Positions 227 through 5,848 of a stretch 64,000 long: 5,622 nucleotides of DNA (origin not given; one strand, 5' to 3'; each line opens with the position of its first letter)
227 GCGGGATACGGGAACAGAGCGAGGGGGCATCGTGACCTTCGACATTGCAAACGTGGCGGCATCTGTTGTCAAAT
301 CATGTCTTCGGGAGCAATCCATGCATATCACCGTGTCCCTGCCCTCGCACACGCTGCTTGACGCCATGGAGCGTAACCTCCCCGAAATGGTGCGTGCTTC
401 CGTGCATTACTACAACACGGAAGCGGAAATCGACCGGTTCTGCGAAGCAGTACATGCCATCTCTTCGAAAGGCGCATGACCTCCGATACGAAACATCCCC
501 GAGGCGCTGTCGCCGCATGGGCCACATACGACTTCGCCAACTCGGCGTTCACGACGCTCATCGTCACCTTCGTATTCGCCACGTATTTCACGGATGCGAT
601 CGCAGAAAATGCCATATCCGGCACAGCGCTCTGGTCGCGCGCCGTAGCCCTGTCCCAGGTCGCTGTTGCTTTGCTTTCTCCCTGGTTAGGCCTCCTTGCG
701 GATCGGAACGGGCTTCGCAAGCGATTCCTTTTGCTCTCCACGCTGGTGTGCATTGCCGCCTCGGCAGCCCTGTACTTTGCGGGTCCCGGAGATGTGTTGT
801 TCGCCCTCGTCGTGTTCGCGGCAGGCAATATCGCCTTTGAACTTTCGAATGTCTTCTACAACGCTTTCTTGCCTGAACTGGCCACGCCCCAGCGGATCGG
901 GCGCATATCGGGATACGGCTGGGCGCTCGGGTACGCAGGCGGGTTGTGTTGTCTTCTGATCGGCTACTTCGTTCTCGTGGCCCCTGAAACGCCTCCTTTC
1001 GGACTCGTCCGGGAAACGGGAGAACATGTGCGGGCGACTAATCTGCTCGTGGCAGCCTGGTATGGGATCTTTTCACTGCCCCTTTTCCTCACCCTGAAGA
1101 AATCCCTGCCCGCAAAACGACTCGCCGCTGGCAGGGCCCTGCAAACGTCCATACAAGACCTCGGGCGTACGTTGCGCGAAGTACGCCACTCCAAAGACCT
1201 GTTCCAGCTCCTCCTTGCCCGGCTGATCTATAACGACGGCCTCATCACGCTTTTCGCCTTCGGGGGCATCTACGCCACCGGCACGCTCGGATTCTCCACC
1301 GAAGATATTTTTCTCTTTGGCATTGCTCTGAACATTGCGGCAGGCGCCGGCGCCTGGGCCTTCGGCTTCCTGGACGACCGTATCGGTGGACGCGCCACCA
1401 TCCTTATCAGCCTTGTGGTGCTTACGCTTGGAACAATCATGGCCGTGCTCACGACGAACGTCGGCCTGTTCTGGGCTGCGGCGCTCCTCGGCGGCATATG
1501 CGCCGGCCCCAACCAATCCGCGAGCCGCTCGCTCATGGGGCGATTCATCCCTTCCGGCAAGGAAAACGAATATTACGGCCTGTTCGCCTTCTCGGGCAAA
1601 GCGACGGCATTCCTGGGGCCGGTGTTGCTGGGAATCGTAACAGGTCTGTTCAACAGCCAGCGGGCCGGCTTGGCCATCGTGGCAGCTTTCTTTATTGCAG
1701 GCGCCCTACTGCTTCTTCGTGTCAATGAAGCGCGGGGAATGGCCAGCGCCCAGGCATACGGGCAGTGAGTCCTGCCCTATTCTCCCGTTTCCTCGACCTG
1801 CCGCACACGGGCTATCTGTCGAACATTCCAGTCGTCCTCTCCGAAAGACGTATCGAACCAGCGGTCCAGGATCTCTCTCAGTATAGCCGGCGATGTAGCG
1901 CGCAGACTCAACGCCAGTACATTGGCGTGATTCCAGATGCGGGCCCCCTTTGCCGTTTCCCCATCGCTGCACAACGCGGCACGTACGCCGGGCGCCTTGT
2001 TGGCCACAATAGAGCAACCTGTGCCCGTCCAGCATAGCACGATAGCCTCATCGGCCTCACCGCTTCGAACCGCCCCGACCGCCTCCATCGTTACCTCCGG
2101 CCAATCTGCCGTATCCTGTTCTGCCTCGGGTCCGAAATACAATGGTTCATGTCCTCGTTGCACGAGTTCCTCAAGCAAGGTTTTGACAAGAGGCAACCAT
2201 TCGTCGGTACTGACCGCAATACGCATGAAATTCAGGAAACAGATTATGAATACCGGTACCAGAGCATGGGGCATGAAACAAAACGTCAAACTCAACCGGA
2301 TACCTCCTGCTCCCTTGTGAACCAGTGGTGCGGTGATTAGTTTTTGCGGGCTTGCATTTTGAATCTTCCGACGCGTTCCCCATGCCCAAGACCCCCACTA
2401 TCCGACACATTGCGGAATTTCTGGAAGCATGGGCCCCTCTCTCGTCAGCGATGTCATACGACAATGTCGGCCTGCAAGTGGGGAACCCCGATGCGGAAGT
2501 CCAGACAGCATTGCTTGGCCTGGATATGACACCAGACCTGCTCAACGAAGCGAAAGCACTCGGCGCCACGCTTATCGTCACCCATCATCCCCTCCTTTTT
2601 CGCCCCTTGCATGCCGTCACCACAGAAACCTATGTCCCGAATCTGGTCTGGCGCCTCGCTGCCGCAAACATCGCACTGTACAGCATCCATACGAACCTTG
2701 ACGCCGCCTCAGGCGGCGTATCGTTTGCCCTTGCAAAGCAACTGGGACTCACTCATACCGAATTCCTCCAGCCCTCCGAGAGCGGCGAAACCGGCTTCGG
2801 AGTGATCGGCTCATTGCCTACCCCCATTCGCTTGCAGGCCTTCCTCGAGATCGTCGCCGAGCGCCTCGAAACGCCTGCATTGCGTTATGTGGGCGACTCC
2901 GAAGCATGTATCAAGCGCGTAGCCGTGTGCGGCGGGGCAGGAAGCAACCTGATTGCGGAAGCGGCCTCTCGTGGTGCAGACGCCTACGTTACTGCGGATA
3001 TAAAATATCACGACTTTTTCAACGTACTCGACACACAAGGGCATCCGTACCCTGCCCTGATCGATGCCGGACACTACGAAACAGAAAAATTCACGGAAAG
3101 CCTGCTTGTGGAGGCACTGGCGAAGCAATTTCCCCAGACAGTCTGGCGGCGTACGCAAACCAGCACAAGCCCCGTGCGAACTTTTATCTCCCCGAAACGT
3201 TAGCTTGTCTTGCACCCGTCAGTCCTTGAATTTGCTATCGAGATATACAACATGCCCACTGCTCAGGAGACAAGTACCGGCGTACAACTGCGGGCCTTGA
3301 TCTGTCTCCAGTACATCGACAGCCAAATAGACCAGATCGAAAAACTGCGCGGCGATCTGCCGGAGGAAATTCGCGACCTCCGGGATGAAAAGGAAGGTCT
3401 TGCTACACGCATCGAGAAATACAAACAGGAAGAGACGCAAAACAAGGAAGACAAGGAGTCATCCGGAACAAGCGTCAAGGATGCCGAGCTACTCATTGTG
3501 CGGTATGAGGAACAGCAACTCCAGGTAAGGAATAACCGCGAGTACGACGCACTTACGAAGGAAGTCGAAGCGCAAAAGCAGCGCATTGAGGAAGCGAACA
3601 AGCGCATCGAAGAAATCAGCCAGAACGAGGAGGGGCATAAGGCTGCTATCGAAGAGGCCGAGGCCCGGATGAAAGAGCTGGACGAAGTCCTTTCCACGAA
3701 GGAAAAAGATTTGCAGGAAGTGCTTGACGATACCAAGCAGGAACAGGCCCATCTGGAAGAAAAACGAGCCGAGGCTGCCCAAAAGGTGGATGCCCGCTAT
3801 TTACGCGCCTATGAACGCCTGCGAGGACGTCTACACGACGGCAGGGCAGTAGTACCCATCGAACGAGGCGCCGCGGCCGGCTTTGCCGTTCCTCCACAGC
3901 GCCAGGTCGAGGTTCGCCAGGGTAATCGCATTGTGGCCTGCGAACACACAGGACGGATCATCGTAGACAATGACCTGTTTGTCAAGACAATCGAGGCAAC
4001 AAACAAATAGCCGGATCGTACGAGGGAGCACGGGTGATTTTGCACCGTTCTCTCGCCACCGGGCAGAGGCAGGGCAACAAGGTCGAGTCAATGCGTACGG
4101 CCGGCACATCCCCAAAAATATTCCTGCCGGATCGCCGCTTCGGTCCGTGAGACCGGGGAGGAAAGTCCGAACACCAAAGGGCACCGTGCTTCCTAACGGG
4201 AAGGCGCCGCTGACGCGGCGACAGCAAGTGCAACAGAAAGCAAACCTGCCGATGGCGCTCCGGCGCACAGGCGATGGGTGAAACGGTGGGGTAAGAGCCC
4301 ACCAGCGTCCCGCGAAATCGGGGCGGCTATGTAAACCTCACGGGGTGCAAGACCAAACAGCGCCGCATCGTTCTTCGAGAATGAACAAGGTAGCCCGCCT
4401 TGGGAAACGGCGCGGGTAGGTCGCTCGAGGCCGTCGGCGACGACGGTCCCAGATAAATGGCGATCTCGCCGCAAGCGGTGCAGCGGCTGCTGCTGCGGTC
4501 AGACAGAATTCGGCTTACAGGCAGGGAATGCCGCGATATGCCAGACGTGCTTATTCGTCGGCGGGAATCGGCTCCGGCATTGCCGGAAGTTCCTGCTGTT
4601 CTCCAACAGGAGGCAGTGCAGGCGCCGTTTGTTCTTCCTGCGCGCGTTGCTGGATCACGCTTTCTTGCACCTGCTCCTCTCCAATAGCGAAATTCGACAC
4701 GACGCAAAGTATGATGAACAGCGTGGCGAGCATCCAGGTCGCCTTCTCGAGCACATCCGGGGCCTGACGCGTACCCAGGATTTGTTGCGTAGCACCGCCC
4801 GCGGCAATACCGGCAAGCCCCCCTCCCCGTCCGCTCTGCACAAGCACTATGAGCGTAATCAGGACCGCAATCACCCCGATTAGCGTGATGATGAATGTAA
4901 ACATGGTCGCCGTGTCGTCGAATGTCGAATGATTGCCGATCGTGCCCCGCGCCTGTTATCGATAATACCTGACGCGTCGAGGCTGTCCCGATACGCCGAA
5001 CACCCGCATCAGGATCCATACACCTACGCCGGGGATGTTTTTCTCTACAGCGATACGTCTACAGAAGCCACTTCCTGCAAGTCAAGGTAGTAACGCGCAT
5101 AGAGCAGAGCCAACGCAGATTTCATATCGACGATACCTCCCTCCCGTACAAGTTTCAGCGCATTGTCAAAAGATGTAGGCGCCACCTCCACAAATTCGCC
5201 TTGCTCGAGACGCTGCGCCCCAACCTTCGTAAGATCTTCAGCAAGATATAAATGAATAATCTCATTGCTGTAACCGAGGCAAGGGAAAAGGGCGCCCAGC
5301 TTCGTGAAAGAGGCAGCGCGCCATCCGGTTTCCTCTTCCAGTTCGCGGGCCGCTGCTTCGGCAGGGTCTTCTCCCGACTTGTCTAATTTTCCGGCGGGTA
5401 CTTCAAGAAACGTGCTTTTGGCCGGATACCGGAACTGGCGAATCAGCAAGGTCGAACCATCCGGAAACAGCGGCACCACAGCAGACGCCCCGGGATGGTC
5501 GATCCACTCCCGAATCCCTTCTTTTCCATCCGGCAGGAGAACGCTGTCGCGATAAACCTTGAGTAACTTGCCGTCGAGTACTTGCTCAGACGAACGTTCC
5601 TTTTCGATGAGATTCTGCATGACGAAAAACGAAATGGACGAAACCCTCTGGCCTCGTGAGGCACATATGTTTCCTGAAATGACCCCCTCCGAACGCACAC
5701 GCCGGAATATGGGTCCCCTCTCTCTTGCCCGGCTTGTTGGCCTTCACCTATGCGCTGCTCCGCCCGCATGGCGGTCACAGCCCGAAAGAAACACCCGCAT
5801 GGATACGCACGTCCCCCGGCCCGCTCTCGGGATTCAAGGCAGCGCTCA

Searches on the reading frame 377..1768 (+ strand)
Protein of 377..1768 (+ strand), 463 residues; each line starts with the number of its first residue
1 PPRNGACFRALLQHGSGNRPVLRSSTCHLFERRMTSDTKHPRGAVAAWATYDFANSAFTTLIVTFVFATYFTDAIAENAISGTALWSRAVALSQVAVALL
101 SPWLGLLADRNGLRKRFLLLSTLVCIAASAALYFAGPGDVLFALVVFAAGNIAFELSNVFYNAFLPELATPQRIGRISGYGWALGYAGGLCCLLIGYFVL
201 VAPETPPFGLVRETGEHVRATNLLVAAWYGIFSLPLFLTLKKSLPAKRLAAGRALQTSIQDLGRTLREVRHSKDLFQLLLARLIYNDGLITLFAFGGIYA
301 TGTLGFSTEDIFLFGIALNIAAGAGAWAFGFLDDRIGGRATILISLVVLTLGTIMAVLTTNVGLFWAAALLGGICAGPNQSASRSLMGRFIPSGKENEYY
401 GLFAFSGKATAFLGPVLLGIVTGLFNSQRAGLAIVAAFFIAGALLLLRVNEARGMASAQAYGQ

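Call 7: search_protein_families(library=pfam, proteins=[window:377-1768:+], max_evalue=0.001)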
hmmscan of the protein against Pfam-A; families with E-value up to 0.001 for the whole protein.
window:377-1768:+ (463 aa): 3 families
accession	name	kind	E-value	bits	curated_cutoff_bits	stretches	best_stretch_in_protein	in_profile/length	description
PF11700.14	ATG22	-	1.9e-56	192.2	24.1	1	89-458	76-481/482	Vacuole effluxer Atg22 like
PF07690.21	MFS_1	-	6.5e-21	75.1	33.4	2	319-452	42-177/347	Major Facilitator Superfamily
PF13347.12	MFS_2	-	2.6e-15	56.4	27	1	58-425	11-384/427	MFS/sugar transport protein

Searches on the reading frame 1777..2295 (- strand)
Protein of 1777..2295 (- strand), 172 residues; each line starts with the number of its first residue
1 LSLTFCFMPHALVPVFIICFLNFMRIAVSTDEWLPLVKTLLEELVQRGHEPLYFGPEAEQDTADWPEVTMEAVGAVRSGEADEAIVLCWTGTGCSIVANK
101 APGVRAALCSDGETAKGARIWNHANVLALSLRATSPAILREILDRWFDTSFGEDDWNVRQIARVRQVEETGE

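Call 54: search_protein_families(library=pfam, proteins=[window:1777-2295:-], max_evalue=0.00001)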
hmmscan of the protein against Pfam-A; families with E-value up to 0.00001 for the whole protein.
window:1777-2295:- (172 aa): 1 family
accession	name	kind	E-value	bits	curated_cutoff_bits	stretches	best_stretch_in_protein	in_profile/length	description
PF02502.23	LacAB_rpiB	-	1.5e-31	109.7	24.7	1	29-161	4-132/138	Ribose/Galactose Isomerase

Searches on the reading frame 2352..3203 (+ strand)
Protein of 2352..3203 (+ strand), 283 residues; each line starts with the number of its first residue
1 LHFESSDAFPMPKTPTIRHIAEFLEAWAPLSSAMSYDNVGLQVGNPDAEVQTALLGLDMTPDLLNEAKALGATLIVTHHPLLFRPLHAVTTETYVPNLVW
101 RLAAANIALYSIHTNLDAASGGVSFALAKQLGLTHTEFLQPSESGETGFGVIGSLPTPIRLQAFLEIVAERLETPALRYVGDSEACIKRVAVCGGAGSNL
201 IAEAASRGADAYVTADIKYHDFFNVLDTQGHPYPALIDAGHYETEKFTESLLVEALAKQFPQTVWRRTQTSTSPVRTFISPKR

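Call 54: search_protein_families(library=pfam, proteins=[window:2352-3203:+], max_evalue=0.00001)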
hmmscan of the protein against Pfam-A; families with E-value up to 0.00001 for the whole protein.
window:2352-3203:+ (283 aa): 1 family
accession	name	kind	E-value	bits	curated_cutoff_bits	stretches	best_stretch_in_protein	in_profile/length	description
PF01784.24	DUF34_NIF3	-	8.3e-77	258.7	23.4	1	16-263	2-242/256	Duf34/NIF3 (NGG1p interacting factor 3)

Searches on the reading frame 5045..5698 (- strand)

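Call 54: search_protein_families(library=pfam, proteins=[window:5045-5698:-], max_evalue=0.00001)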
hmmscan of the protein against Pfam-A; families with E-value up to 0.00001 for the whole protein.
window:5045-5698:- (217 aa): 1 family
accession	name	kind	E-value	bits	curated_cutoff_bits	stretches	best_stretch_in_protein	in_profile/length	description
PF00293.34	NUDIX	-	1.3e-14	54.8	21.1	1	72-180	6-118/134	NUDIX domain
